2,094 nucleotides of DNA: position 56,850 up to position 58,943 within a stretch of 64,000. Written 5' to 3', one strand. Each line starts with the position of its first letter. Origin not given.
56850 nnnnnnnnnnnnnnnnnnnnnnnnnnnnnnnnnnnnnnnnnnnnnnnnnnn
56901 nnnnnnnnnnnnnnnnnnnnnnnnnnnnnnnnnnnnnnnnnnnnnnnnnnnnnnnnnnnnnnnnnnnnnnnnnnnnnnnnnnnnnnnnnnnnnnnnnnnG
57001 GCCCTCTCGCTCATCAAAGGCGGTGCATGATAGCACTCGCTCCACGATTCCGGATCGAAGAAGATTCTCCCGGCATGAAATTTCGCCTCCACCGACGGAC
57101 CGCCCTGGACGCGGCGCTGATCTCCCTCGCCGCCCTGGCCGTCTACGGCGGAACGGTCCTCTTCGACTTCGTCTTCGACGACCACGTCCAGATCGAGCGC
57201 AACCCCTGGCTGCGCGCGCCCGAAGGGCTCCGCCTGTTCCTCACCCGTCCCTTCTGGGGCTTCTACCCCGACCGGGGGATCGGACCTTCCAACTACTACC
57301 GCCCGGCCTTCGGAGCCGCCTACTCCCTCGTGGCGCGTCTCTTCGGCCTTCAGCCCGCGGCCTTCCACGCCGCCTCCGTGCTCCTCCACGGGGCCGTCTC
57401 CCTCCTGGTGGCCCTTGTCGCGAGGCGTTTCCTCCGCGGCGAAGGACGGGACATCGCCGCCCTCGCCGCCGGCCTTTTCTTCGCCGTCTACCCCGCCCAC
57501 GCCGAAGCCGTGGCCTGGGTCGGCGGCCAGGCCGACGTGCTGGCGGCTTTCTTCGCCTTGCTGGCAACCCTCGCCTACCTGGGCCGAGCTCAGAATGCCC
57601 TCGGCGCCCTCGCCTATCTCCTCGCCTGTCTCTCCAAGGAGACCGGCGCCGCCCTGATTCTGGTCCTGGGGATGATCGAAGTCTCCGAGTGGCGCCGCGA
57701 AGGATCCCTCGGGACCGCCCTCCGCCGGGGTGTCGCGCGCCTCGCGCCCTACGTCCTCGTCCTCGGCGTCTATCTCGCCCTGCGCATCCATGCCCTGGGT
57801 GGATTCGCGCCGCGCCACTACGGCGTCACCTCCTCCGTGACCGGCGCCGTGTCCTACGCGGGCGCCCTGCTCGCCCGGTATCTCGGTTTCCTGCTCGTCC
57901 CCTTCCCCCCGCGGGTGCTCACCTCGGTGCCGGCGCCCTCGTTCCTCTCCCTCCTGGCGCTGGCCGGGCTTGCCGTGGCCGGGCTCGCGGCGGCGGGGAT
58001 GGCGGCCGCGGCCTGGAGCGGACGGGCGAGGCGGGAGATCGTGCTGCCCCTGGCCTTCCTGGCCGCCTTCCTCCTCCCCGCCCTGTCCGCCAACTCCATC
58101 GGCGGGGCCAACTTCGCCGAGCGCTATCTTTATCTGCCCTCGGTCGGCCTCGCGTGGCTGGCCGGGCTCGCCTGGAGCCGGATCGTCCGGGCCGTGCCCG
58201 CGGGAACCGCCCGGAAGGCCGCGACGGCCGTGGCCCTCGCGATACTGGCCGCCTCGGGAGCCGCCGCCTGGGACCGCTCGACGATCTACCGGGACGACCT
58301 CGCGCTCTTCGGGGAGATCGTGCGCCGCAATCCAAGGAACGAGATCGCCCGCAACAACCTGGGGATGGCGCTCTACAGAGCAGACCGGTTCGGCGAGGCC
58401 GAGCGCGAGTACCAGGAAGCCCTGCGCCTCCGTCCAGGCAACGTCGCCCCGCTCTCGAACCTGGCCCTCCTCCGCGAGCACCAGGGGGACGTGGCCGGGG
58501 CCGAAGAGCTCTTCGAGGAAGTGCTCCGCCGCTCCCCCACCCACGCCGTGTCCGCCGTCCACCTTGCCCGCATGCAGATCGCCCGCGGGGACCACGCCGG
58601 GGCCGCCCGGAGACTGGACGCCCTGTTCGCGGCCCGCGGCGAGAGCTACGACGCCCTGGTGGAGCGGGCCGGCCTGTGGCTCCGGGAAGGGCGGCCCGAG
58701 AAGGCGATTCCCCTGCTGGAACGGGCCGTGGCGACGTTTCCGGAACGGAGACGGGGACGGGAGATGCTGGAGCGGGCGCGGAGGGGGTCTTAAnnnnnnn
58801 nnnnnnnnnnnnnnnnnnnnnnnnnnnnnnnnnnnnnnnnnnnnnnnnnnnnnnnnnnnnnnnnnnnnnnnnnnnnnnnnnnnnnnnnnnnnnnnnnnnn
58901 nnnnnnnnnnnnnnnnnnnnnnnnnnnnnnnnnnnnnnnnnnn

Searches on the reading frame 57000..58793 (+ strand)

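Call 76: search_protein_families(library=pfam, proteins=[window:57000-58793:+], max_evalue=0.00001)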
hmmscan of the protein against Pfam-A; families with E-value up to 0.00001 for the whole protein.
window:57000-58793:+ (597 aa): 11 families
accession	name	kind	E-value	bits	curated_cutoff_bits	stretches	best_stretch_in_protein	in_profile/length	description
PF14559.12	TPR_19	-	1.2e-17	64.5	25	2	495-548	4-57/68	Tetratricopeptide repeat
PF13432.12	TPR_16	-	8.9e-17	61.7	32.7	3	454-515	3-64/65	Tetratricopeptide repeat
PF07719.23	TPR_2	-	4e-14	51.9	27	1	451-481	4-34/34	Tetratricopeptide repeat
PF00515.34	TPR_1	-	5.7e-12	45.4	27.8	0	450-481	3-34/34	Tetratricopeptide repeat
PF13431.12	TPR_17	-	1.3e-10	41.1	24.4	0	471-502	2-33/34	Tetratricopeptide repeat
PF13428.12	TPR_14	-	5.9e-10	39.3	23.5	0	562-590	13-41/44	Tetratricopeptide repeat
PF13424.12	TPR_12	-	2.6e-09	37.6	30.1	0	485-539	6-68/77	Tetratricopeptide repeat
PF16918.11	PknG_TPR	-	7.8e-08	31.9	27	1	455-542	135-221/340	Protein kinase G tetratricopeptide repeat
PF13374.12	TPR_10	-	3.6e-07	30.4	27.5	0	450-478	4-32/42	Tetratricopeptide repeat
PF13176.12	TPR_7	-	5.9e-07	29.5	27.9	0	485-515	2-34/36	Tetratricopeptide repeat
PF13181.12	TPR_8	-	2.2e-06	27.8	25.7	0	451-480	4-33/34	Tetratricopeptide repeat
